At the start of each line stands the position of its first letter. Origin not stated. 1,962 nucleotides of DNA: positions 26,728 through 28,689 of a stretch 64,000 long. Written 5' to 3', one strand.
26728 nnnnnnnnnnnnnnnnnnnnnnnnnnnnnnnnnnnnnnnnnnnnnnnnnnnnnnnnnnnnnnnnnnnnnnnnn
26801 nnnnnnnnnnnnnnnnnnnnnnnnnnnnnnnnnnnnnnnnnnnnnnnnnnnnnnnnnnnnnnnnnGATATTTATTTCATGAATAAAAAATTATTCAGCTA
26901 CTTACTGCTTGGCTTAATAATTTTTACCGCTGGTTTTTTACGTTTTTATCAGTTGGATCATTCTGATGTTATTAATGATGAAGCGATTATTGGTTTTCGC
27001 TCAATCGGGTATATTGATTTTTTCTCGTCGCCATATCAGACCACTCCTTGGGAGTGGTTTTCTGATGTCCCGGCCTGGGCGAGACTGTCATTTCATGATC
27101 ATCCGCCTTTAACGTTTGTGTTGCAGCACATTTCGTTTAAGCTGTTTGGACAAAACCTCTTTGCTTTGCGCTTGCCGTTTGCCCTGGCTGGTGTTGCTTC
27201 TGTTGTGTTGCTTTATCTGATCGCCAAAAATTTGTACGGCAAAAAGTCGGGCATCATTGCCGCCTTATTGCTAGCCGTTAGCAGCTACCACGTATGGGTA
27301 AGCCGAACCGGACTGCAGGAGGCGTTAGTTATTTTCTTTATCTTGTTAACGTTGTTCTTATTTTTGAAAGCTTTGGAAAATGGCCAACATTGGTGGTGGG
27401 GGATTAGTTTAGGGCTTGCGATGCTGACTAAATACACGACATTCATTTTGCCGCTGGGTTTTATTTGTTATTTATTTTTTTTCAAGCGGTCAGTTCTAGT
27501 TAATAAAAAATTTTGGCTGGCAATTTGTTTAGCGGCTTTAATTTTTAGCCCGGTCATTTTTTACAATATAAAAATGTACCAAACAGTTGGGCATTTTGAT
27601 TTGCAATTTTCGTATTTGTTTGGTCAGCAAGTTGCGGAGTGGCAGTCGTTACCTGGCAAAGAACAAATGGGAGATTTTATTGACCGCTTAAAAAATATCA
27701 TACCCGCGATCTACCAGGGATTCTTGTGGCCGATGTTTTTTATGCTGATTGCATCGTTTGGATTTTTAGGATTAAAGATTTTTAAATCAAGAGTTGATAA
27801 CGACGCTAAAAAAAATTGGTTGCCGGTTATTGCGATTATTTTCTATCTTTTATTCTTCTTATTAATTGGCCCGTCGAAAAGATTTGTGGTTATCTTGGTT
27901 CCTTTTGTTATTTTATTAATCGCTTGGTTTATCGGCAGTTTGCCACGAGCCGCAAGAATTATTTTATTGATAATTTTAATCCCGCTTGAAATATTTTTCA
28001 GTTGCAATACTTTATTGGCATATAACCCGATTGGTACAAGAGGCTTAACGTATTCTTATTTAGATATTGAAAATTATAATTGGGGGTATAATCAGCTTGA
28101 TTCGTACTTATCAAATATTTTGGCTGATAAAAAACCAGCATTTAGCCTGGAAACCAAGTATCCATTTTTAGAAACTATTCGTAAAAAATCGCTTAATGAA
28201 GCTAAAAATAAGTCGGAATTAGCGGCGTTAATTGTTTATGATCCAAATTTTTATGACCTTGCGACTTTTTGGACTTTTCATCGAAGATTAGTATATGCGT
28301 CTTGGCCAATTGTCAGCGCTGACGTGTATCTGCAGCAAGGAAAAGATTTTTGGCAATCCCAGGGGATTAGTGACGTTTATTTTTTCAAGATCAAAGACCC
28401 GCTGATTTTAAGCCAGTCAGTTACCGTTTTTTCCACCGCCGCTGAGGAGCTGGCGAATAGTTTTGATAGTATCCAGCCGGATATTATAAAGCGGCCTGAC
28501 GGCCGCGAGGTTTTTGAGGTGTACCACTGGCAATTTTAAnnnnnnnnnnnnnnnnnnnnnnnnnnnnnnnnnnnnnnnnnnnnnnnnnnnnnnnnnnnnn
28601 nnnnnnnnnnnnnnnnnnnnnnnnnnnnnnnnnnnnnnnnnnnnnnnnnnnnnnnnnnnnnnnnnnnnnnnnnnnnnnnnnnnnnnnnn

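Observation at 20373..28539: Giant Thr/Ser-rich repetitive secreted protein immediately followed by two paralogous GT39 (protein-O-mannosyltransferase-like) genes and a TPR protein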

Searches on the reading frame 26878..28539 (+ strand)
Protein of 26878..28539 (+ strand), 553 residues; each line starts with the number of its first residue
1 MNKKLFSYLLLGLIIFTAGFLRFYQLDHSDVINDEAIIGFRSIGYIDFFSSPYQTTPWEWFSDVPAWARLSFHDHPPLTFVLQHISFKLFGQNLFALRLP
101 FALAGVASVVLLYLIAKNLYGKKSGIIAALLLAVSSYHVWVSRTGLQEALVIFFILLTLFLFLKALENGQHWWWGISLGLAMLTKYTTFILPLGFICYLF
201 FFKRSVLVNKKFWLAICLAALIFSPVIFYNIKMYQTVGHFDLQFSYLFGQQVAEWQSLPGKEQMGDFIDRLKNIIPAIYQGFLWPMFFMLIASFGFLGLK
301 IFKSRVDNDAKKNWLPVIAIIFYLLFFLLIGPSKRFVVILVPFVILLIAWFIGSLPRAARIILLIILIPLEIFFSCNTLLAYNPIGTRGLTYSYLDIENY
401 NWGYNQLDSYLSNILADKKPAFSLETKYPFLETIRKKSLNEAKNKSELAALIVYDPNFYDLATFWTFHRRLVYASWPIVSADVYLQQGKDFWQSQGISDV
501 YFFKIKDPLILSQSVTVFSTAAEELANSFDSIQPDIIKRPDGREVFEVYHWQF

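Call 7: search_protein_families(library=pfam, proteins=[window:26878-28539:+], max_evalue=0.01)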
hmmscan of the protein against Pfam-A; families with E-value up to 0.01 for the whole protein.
window:26878-28539:+ (553 aa): 2 families
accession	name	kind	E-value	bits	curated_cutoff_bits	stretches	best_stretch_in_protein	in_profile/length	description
PF13231.12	PMT_2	-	1.7e-32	113.3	26.1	1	74-229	1-160/160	Dolichyl-phosphate-mannose-protein mannosyltransferase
PF02366.24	PMT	-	5.1e-12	46.3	22.7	1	80-230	66-234/245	Dolichyl-phosphate-mannose-protein mannosyltransferase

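Call 12: search_protein_families(library=ncbifam, proteins=[window:26878-28539:+], max_evalue=0.01)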
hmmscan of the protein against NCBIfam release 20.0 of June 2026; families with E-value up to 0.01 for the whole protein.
window:26878-28539:+ (553 aa): 4 families
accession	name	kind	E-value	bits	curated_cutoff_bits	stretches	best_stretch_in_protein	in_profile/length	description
TIGR03663.1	TIGR03663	subfamily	1.3e-13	50.8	126.25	1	12-345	5-330/435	flippase activity-associated protein Agl23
TIGR04154.1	archaeo_STT3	subfamily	5.9e-06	24.9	450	1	102-167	103-171/831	oligosaccharyl transferase, archaeosortase A system-associated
NF009784.2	PRK13279.1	equivalog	4.5e-05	22.3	567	1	64-227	50-223/539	lipid IV(A) 4-amino-4-deoxy-L-arabinosyltransferase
NF058602.1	PrMnsylTfPmt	equivalog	4.6e-05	22.4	800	1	75-165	99-190/530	protein O-mannosyltransferase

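Call 21: search_solved_structures(query=window:26878-28539:+, max_evalue=1, show_alignments=2)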
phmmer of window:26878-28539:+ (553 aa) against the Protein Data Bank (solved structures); distinct sequences matched with E-value up to 1: 1.
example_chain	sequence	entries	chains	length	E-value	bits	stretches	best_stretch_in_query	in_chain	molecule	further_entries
3ulp_A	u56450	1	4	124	0.34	12.9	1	417-475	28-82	Single-strand binding protein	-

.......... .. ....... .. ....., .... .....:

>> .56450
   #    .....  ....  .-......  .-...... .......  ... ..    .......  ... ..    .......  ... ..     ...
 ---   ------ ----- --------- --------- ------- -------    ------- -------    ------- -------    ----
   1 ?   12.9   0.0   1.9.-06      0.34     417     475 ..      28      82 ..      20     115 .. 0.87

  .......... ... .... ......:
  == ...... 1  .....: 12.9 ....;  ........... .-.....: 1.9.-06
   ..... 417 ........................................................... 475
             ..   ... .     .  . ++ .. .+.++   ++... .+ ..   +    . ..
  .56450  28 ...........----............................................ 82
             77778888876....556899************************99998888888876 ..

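Call 23: find_homologous_proteins(query=window:26878-28539:+)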
Query window:26878-28539:+ (553 aa): 346 proteins with E <= 0.001 among 8000 candidates; the best 120 are listed.
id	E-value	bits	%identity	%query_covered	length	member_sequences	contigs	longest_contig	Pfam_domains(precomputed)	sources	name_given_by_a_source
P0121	0.0e+0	1245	100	100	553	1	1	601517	PF02366.25,PF13231.13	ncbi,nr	ncbi:MAG: glycosyltransferase family 39 protein [Candidatus Buchananbacteria bacterium]|nr:glycosylt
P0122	7.0e-256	869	68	100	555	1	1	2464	PF02366.25,PF13231.13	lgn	-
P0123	1.3e-252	858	69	96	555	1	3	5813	PF02366.25,PF13231.13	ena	-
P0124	1.1e-251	855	70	97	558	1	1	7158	PF02366.25,PF13231.13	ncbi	-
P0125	8.1e-212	723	58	99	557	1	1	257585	PF02366.25,PF13231.13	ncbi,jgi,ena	ncbi:MAG: glycosyltransferase family 39 protein [Candidatus Buchananbacteria bacterium]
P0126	2.2e-210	718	57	100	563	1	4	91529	PF02366.25,PF13231.13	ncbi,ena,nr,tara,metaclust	ncbi:MAG: hypothetical protein CMI53_03475 [Parcubacteria group bacterium]|nr:hypothetical protein [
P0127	1.8e-209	715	59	96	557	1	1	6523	PF02366.25,PF13231.13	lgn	-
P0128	1.0e-207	710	59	97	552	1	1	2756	PF02366.25,PF02516.21,PF13231.13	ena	-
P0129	1.2e-206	706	60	97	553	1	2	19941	PF02366.25,PF13231.13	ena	-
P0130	2.0e-206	705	57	96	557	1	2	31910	PF02366.25,PF13231.13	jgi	-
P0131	1.4e-202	693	58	97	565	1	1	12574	PF02366.25,PF13231.13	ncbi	-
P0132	2.7e-202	692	58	98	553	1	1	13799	PF02366.25,PF03901.24,PF13231.13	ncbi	-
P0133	2.2e-199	682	57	99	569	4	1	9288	PF02366.25,PF13231.13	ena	-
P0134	2.8e-197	675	56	95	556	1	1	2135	PF02366.25,PF13231.13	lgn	-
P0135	7.0e-192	657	54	96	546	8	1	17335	PF02366.25,PF13231.13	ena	-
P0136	7.9e-192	657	56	97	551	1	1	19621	PF02366.25,PF13231.13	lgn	-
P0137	2.3e-188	646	56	96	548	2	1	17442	PF02366.25,PF13231.13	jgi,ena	-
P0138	2.6e-187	642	53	96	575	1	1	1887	PF02366.25,PF13231.13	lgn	-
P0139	1.8e-186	639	55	99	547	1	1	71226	PF02366.25,PF13231.13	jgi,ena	-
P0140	7.0e-182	624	52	97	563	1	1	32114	PF02366.25,PF13231.13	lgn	-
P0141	3.4e-181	622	53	100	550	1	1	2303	PF02366.25,PF13231.13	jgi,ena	-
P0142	1.0e-180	620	51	97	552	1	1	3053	PF02366.25,PF13231.13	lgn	-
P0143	8.3e-179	614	53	96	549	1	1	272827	PF02366.25,PF13231.13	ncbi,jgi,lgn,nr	ncbi:MAG: glycosyltransferase family 39 protein [Patescibacteria group bacterium]|jgi:uncharacterize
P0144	5.9e-178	611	52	96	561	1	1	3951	PF02366.25,PF13231.13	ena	-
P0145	1.0e-177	611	51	97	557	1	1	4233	PF02366.25,PF13231.13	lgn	-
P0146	8.9e-174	598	54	95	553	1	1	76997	PF02366.25,PF13231.13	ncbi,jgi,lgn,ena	ncbi:MAG: glycosyltransferase family 39 protein [Patescibacteria group bacterium]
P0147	2.3e-173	596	50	99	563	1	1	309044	PF02366.25,PF13231.13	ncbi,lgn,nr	ncbi:MAG: glycosyltransferase family 39 protein [Patescibacteria group bacterium]|nr:glycosyltransfe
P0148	9.9e-173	594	49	100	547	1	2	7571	PF02366.25,PF13231.13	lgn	-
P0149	3.3e-164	566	52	96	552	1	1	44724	PF02366.25,PF13231.13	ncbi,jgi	ncbi:MAG: glycosyltransferase family 39 protein [Candidatus Buchananbacteria bacterium]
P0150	7.9e-163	561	48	97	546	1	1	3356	PF02366.25,PF13231.13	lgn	-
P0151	1.5e-158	547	50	96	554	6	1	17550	PF02366.25,PF13231.13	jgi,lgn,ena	jgi:4-amino-4-deoxy-L-arabinose transferase-like glycosyltransferase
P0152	6.1e-151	522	54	82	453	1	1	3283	PF02366.25,PF13231.13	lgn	-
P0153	6.8e-140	486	50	81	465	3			PF02366.25,PF13231.13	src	-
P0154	9.2e-127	442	40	97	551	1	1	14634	PF02366.25,PF13231.13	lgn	-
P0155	3.7e-125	437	41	97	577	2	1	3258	PF02366.25,PF13231.13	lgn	-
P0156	1.4e-124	435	42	97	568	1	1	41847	PF02366.25,PF13231.13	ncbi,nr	ncbi:MAG: glycosyltransferase family 39 protein [Patescibacteria group bacterium]|nr:glycosyltransfe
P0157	2.4e-124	434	42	98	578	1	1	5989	PF02366.25,PF13231.13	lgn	-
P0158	2.0e-123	431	39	95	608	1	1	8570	PF02366.25,PF13231.13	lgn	-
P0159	2.3e-123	431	41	98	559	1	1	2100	PF02366.25,PF13231.13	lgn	-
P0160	6.3e-122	426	41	95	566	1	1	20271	PF02366.25,PF19830.5,PF13231.13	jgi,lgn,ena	-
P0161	8.3e-121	423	41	95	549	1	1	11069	PF02366.25,PF13231.13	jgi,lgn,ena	-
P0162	2.7e-120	421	41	99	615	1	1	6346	PF02366.25,PF13231.13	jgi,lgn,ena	-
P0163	9.8e-120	419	41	96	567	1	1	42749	PF02366.25,PF13231.13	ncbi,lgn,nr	ncbi:MAG: glycosyltransferase family 39 protein [bacterium]|nr:glycosyltransferase family 39 protein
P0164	1.3e-119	419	42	100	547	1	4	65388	PF02366.25,PF13231.13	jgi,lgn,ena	-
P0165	6.0e-118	413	41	98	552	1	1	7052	PF02366.25,PF13231.13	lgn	-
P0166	1.6e-117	412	41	99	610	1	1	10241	PF02366.25,PF13231.13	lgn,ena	-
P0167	4.2e-117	410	40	100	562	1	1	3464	PF02366.25,PF13231.13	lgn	-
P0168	4.7e-117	410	41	99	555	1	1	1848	PF02366.25,PF13231.13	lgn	-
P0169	4.8e-117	410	42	99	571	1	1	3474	PF02366.25,PF13231.13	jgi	jgi:4-amino-4-deoxy-L-arabinose transferase-like glycosyltransferase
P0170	6.3e-117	410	41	95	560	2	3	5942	PF02366.25,PF13231.13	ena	-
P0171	1.2e-116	409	42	95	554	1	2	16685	PF02366.25,PF13231.13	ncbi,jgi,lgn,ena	-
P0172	3.1e-116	408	41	98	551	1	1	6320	PF02366.25,PF13231.13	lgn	-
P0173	1.1e-115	406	38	95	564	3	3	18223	PF02366.25,PF13231.13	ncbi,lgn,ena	ncbi:MAG TPA: glycosyltransferase family 39 protein [Candidatus Paceibacterota bacterium]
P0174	1.1e-115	406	39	98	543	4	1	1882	PF02366.25,PF13231.13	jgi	-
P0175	1.2e-115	406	41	97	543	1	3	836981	PF02366.25,PF13231.13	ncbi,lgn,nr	ncbi:MAG: glycosyltransferase family 39 protein [Candidatus Niyogibacteria bacterium]|nr:MAG: glycos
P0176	2.1e-115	405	40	100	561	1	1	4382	PF02366.25,PF13231.13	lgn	-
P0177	2.2e-115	405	41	98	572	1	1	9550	PF02366.25,PF09852.16,PF13231.13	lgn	-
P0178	3.1e-115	404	39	97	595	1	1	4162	PF02366.25,PF13231.13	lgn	-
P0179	3.9e-115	404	40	99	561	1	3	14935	PF02366.25,PF13231.13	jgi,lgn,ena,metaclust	metaclust:\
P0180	4.3e-115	404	40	99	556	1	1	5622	PF02366.25,PF13231.13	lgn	-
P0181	9.6e-115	403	40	100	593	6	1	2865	PF02366.25,PF13231.13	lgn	-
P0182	1.4e-114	402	40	100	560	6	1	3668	PF02366.25,PF13231.13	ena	-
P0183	1.6e-114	402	40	97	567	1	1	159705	PF02366.25,PF13231.13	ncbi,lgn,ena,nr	ncbi:MAG: hypothetical protein G01um101431_903 [Parcubacteria group bacterium Gr01-1014_31]|nr:MAG: 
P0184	2.1e-114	402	38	98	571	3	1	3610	PF02366.25,PF13231.13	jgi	-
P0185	2.3e-114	401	41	98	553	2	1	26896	PF02366.25,PF13231.13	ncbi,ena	-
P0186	5.7e-114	400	38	98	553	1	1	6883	PF02366.25,PF13231.13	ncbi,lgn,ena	-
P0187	7.8e-114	400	40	98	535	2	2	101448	PF02366.25,PF13231.13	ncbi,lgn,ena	-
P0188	9.5e-114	399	40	96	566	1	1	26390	PF02366.25,PF13231.13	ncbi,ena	-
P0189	1.1e-113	399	40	100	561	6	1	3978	PF02366.25,PF13231.13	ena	-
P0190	1.5e-113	399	43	86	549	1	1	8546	PF02366.25,PF13231.13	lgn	-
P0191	1.9e-113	398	39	98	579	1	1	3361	PF02366.25,PF13231.13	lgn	-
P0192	8.4e-113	396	41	99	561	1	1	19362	PF02366.25,PF13231.13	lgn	-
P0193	1.8e-112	395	40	99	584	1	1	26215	PF02366.25,PF13231.13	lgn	-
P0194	2.1e-112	395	39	95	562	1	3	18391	PF02366.25,PF13231.13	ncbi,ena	-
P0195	2.2e-112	395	40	98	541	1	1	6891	PF02366.25,PF13231.13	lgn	-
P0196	2.7e-112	395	39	98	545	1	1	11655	PF02366.25,PF13231.13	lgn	-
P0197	4.2e-112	394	40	98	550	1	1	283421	PF02366.25,PF13231.13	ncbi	-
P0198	1.0e-111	393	38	98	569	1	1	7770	PF02366.25,PF13231.13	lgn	-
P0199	2.5e-111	391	40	96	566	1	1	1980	PF02366.25,PF13231.13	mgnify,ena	mgnify:CR=1 FL=1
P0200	3.1e-111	391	41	97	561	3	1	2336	PF02366.25,PF13231.13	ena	-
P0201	5.6e-111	390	40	95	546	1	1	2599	PF02366.25,PF13231.13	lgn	-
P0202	5.8e-111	390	38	97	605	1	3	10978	PF02366.25,PF13231.13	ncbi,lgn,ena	-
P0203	6.2e-111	390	40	99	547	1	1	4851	PF02366.25,PF13231.13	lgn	-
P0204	1.4e-110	389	38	98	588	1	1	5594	PF02366.25,PF13231.13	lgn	-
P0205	1.8e-110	389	39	97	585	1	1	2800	PF02366.25,PF13231.13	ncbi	-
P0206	2.1e-110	388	38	99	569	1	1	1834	PF02366.25,PF13231.13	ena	-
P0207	2.8e-110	388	40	97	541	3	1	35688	PF02366.25,PF13231.13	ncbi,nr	ncbi:MAG: hypothetical protein Athens101426_400 [Parcubacteria group bacterium Athens1014_26]|nr:MAG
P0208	3.2e-110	388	40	99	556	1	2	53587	PF02366.25,PF13231.13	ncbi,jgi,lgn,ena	-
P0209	3.6e-110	388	40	94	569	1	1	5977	PF02366.25,PF13231.13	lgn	-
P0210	4.4e-110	387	39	99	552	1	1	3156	PF02366.25,PF13231.13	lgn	-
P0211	6.3e-110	387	39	99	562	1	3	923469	PF02366.25,PF13231.13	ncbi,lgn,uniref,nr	ncbi:MAG: glycosyltransferase family 39 protein [Candidatus Sungiibacteriota bacterium]|uniref:Glyco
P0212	8.3e-110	386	41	97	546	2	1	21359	PF02366.25,PF13231.13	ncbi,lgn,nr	ncbi:MAG: glycosyltransferase family 39 protein [bacterium]|nr:glycosyltransferase family 39 protein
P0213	1.3e-109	386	41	100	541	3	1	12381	PF02366.25,PF13231.13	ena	-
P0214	1.3e-109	386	41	97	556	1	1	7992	PF02366.25,PF13231.13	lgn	-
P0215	1.4e-109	386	40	99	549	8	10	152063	PF02366.25,PF13231.13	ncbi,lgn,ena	-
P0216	1.5e-109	386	38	100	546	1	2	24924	PF02366.25,PF13231.13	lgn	-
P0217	1.5e-109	386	40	99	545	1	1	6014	PF02366.25,PF13231.13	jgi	jgi:4-amino-4-deoxy-L-arabinose transferase-like glycosyltransferase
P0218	1.7e-109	385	38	98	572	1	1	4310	PF02366.25,PF13231.13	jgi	jgi:4-amino-4-deoxy-L-arabinose transferase-like glycosyltransferase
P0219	2.0e-109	385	41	97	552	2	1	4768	PF02366.25,PF13231.13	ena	-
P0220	3.0e-109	385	38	95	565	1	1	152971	PF02366.25,PF13231.13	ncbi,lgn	-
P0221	3.1e-109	384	39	94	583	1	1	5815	PF02366.25,PF13231.13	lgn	-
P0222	3.5e-109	384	39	97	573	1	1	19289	PF02366.25,PF13231.13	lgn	-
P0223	5.4e-109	384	40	97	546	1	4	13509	PF02366.25,PF13231.13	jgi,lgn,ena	-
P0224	5.5e-109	384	38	97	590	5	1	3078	PF13231.13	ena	-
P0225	5.5e-109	384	38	99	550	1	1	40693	PF02366.25,PF13231.13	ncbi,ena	-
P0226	5.9e-109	384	39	95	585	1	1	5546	PF02366.25,PF13231.13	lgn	-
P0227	8.0e-109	383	40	99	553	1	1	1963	PF02366.25,PF13231.13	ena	-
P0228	9.2e-109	383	38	96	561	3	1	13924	PF02366.25,PF13231.13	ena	-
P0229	1.1e-108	383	41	97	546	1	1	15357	PF02366.25,PF13231.13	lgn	-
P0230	1.2e-108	383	38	95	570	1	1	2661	PF02366.25,PF13231.13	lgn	-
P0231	1.6e-108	382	40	99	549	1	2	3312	PF02366.25,PF13231.13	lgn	-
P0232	1.6e-108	382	40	97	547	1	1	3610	PF02366.25,PF13231.13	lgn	-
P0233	8.6e-108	380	40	95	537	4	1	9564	PF02366.25,PF13231.13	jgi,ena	-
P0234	1.2e-107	379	40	97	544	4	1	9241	PF02366.25,PF13231.13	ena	-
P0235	1.4e-107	379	38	99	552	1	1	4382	PF02366.25,PF13231.13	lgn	-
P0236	1.4e-107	379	40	100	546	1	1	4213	PF02366.25,PF13231.13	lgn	-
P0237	1.9e-107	379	46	59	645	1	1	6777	PF02366.25,PF13231.13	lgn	-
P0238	2.2e-107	378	37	98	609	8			PF02366.25,PF13231.13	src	-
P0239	6.4e-107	377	41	94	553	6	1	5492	PF02366.25,PF13231.13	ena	-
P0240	7.8e-107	377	40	97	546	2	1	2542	PF02366.25,PF13231.13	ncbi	-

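Call 25: search_solved_structures(query=A3, max_evalue=1, show_alignments=3)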
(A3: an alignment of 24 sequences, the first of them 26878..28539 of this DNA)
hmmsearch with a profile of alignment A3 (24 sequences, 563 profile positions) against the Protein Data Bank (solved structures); distinct sequences matched with E-value up to 1: 2.
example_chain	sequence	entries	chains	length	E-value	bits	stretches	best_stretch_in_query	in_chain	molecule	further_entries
5ezm_A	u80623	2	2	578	8.6e-05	24.8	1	67-226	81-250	4-amino-4-deoxy-L-arabinose transferase or related glycosyltransferases of PMT family | 4-amino-4-deoxy-L-arabinose (L-Ara4N) transferase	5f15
6p25_A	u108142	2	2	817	0.0042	19.2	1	95-202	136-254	Dolichyl-phosphate-mannose--protein mannosyltransferase 1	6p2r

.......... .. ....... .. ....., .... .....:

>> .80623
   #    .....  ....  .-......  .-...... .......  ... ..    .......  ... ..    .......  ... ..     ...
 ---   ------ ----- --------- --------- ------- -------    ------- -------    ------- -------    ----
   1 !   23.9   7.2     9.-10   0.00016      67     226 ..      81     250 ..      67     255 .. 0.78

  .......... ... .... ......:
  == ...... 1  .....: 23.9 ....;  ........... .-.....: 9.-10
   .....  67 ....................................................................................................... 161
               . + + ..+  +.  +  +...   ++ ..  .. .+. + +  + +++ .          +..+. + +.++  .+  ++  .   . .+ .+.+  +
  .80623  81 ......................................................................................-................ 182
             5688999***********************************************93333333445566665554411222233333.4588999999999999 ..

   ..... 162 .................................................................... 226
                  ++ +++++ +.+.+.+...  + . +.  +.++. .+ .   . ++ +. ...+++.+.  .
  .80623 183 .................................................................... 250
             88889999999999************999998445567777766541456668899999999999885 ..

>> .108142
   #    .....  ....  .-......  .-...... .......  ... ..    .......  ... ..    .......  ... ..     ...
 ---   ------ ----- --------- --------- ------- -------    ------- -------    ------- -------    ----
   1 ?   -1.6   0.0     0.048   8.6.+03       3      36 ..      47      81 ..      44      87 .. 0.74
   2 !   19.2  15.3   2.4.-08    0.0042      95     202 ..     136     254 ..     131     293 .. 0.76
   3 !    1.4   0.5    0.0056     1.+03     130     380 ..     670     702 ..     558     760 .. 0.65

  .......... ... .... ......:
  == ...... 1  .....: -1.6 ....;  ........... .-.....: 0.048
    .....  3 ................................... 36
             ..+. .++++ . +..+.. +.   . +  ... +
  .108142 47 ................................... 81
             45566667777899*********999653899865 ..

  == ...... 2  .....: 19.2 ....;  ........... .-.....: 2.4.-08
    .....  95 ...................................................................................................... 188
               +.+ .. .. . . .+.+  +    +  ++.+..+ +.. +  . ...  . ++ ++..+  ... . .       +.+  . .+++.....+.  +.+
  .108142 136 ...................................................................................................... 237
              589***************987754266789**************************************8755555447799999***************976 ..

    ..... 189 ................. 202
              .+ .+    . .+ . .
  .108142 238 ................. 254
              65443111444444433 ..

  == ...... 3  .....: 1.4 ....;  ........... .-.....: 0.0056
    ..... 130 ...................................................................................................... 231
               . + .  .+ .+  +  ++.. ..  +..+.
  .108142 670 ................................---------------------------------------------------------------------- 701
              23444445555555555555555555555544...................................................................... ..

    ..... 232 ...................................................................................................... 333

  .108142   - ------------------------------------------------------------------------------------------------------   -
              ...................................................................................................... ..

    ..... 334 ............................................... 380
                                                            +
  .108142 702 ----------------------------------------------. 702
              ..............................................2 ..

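Call 35: predict_structure(alignment_id=A3)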
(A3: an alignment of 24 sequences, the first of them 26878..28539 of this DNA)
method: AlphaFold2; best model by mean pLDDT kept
length: 553 residues; sequences in the alignment: 24
mean_pLDDT: 87.6   pTM: 0.89
mean pLDDT of the five models: 87.6, 85.8, 85.8, 83.8, 83.3
residues with pLDDT >= 90: 304; 70-90: 204; 50-70: 45; < 50: 0
segments of 3 or more residues with pLDDT < 50: none
pLDDT, mean of each block of 10 residues (from residue 1): 85 97 89 76 66 67 77 73 91 90 98 97 97 96 92 97 91 91 89 93 91 93 90 89 80 70 78 91 92 92 69 90 92 91 97 96 95 91 83 76 90 92 81 83 90 91 87 90 94 93 88 67 90 91 93 91
secondary structure, 60 per line:
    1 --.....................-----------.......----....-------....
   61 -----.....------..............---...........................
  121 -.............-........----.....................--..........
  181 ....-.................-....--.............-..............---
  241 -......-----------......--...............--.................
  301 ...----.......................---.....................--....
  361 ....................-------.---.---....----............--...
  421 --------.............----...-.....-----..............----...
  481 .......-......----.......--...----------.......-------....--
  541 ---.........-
elements in order: H3-23 H35-41 H46-49 H57-60 H66-70 H77-90 H94-120 H122-134 H136-143 H148-168 H171-184 H186-202 H204-207 H210-222 H224-237 H242-247 H259-264 H267-281 H284-303 H308-330 H334-354 H357-380 H396-399 H404-415 E418-420 H429-441 E446-448 E450-454 H460-473 E478-480 H481-487 H489-494 E499-505 H521-527 E535-538 E544-552
